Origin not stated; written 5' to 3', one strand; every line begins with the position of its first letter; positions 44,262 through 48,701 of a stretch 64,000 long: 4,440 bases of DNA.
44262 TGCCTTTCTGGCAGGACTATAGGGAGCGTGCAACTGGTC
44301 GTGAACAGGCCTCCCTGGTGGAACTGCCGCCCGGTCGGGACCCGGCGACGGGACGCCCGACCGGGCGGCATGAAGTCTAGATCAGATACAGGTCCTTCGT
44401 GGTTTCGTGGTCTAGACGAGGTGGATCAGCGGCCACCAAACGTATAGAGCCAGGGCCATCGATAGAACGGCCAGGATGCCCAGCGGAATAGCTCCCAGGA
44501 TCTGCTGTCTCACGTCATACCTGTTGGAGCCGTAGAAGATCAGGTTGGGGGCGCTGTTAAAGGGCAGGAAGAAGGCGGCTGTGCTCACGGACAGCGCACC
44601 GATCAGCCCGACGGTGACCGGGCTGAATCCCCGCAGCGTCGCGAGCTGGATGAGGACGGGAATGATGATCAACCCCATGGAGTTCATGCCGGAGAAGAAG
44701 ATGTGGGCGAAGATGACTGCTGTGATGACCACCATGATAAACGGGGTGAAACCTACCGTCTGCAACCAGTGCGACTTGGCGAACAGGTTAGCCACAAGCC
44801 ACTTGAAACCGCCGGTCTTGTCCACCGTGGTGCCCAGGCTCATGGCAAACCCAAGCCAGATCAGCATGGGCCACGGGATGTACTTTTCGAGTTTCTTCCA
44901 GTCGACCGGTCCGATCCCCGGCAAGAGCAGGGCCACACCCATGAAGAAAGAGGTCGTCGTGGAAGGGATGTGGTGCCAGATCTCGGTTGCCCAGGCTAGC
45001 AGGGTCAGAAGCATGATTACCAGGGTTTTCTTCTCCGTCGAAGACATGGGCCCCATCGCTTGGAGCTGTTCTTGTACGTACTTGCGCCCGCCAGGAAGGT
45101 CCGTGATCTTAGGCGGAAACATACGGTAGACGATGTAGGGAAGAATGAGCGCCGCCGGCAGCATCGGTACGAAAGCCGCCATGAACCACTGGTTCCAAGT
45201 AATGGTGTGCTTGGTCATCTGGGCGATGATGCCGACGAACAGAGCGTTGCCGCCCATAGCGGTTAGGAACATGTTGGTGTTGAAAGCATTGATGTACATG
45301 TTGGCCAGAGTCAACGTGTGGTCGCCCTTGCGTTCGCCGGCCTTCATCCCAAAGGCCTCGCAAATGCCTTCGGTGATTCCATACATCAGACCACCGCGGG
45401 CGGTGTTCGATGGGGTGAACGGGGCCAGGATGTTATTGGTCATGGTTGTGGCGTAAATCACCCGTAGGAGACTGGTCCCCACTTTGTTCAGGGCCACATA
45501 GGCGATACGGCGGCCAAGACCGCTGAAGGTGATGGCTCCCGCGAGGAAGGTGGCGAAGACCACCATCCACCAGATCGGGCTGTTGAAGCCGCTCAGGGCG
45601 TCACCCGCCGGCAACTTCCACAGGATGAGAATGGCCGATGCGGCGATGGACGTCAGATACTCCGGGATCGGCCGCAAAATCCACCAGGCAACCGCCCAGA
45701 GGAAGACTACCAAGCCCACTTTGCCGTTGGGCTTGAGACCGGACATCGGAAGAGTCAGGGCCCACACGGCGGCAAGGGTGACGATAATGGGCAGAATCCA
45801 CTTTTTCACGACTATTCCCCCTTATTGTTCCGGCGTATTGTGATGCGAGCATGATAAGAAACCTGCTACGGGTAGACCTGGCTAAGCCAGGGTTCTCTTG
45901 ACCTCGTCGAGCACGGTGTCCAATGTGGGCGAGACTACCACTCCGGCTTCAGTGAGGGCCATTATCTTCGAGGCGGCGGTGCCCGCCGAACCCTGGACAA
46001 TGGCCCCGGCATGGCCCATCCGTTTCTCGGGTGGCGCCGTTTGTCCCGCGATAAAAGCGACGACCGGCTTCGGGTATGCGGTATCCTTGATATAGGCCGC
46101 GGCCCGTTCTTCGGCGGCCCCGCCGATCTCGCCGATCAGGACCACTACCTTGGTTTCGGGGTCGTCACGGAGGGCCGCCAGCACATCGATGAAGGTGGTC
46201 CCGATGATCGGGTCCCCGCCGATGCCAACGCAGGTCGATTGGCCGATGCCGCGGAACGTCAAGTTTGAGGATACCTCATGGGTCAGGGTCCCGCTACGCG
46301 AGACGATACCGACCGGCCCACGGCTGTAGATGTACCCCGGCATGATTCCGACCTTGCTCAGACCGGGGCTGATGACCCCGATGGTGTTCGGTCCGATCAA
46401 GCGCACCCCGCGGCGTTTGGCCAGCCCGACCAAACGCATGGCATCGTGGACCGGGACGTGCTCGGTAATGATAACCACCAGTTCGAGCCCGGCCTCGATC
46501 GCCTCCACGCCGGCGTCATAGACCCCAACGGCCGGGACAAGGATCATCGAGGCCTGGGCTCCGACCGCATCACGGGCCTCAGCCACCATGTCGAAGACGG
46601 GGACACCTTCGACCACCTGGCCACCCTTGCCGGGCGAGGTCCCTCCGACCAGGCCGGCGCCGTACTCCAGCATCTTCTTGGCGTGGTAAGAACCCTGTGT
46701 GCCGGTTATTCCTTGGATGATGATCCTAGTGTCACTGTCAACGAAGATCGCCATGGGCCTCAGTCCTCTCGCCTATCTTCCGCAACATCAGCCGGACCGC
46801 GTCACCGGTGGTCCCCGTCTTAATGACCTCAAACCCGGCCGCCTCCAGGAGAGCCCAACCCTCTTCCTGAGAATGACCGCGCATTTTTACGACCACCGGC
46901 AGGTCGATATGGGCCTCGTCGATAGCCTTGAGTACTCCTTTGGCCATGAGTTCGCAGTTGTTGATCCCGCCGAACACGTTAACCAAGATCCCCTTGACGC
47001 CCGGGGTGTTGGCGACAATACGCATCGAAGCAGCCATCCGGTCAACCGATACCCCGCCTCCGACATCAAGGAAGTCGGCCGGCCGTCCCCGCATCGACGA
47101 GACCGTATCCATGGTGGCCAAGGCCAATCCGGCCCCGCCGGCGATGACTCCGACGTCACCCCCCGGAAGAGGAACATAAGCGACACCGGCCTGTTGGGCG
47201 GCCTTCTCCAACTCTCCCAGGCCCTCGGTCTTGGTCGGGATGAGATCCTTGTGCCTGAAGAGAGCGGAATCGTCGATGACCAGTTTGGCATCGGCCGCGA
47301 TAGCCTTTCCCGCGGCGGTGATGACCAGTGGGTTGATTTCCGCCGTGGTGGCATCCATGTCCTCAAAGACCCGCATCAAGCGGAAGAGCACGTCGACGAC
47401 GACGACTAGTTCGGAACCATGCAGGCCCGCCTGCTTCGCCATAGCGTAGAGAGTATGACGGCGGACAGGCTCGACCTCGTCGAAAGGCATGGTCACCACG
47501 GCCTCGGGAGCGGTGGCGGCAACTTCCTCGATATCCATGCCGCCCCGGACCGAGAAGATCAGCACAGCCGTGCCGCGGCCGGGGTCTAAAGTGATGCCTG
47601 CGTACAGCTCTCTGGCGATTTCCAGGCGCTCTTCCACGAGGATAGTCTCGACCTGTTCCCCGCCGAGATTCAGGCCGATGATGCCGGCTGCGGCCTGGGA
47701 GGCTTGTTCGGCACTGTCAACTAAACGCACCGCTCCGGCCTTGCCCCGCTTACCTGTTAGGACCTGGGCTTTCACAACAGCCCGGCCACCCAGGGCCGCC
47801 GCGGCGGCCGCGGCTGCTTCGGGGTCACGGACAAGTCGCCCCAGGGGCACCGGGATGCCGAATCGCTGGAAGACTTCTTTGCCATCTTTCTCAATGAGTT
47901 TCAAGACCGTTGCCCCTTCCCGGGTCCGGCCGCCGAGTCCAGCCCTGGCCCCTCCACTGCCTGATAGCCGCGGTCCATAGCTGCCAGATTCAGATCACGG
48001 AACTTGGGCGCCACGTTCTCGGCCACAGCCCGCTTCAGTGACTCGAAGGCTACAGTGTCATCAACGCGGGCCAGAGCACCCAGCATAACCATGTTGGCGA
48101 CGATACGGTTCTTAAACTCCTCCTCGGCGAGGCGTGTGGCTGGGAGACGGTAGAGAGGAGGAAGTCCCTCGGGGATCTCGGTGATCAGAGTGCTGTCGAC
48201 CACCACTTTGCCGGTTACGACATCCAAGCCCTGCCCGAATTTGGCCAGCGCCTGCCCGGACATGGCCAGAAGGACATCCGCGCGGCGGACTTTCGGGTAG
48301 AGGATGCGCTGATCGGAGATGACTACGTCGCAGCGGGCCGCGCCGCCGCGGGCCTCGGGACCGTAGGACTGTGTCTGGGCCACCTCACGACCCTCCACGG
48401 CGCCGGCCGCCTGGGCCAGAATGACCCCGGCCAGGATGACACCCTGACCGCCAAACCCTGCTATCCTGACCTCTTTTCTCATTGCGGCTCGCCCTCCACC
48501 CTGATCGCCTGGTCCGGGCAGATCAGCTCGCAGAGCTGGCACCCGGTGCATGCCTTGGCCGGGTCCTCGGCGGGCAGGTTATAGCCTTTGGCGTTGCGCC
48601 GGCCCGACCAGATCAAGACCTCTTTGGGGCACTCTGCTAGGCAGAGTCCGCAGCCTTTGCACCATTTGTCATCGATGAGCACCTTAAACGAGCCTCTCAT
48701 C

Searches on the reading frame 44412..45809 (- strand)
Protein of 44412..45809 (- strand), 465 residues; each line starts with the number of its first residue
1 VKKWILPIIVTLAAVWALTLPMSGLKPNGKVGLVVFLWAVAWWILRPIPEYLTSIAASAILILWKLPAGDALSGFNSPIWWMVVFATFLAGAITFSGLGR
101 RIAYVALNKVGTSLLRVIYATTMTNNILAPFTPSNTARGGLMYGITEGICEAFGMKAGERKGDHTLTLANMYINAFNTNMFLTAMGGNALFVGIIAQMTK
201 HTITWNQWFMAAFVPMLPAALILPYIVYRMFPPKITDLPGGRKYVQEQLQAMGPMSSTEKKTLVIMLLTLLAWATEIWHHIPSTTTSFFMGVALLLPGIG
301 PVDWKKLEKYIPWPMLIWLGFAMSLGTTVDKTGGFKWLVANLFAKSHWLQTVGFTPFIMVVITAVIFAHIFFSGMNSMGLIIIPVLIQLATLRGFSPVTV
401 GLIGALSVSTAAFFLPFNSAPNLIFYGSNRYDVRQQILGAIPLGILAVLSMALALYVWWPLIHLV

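Call 60: search_protein_families(library=pfam, proteins=[window:44412-45809:-], max_evalue=0.00001)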
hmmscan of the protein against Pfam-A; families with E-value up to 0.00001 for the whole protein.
window:44412-45809:- (465 aa): 2 families
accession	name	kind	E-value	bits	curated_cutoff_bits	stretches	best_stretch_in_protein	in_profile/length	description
PF00939.25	Na_sulph_symp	-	2.4e-79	268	27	1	8-463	10-470/472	Sodium:sulfate symporter transmembrane region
PF03600.22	CitMHS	-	2.5e-23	83.2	31.9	2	41-317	2-252/336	Citrate transporter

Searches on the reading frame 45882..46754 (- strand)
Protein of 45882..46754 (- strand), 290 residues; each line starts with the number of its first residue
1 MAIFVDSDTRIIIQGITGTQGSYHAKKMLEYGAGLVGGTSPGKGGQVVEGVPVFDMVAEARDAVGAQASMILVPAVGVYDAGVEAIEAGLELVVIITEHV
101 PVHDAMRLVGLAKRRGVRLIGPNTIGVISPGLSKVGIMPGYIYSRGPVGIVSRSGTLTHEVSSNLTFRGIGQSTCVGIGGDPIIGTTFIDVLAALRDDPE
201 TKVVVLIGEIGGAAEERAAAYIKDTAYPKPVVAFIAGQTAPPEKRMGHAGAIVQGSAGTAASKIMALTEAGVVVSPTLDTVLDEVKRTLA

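Call 60: search_protein_families(library=pfam, proteins=[window:45882-46754:-], max_evalue=0.00001)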
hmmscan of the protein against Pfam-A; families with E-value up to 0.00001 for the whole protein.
window:45882-46754:- (290 aa): 3 families
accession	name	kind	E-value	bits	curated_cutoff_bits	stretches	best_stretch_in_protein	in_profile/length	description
PF02629.25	CoA_binding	-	3.4e-24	85.9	22.3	1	6-99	1-97/97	CoA binding domain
PF00549.24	Ligase_CoA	-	8e-24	84.6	24.5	1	151-273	1-128/128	CoA-ligase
PF13607.11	Succ_CoA_lig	-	3.2e-14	53.3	27.4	1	145-283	1-133/138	Succinyl-CoA ligase like flavodoxin domain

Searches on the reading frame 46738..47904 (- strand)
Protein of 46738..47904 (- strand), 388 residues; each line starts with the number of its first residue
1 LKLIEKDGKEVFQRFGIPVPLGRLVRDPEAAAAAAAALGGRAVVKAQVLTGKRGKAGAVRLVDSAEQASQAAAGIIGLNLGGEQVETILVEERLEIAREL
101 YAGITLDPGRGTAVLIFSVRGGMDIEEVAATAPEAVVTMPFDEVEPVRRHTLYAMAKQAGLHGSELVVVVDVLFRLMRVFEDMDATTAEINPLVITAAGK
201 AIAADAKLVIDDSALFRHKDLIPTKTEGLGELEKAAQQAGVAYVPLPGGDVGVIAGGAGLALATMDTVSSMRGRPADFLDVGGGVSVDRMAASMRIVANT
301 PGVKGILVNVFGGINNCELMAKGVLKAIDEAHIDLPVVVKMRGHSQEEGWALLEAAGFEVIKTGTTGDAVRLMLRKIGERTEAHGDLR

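Call 60: search_protein_families(library=pfam, proteins=[window:46738-47904:-], max_evalue=0.00001)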
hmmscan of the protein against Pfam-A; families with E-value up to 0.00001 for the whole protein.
window:46738-47904:- (388 aa): 5 families
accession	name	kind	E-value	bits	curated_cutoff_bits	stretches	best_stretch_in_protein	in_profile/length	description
PF08442.15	ATP-grasp_2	-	3.3e-53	180.7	29.5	1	3-195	2-202/202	ATP-grasp domain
PF00549.24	Ligase_CoA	-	1.7e-20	73.9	24.5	1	257-364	4-118/128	CoA-ligase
PF13549.11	ATP-grasp_5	-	1.5e-15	57.6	27.6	1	3-210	10-221/221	ATP-grasp domain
PF24948.1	Citrate_synth_N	-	1.8e-13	50.9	83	1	41-219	53-229/232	ATP-citrate synthase ATP-grasp domain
PF01071.24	GARS_A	-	2.3e-06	28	27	1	9-95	7-90/194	Phosphoribosylglycinamide synthetase, ATP-grasp (A) domain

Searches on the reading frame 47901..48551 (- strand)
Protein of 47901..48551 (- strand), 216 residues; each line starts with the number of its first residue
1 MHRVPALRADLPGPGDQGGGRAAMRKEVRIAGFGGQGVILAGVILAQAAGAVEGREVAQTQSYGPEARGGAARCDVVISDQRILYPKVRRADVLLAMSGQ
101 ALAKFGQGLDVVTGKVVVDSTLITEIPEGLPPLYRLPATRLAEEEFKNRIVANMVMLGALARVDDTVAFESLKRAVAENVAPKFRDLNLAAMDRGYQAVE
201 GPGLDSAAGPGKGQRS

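Call 60: search_protein_families(library=pfam, proteins=[window:47901-48551:-], max_evalue=0.00001)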
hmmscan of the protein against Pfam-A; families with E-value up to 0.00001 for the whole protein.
window:47901-48551:- (216 aa): 1 family
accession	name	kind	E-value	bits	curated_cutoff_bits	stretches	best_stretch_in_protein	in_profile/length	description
PF01558.24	POR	-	5.7e-36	124.7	27.4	1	34-197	1-173/173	Pyruvate ferredoxin/flavodoxin oxidoreductase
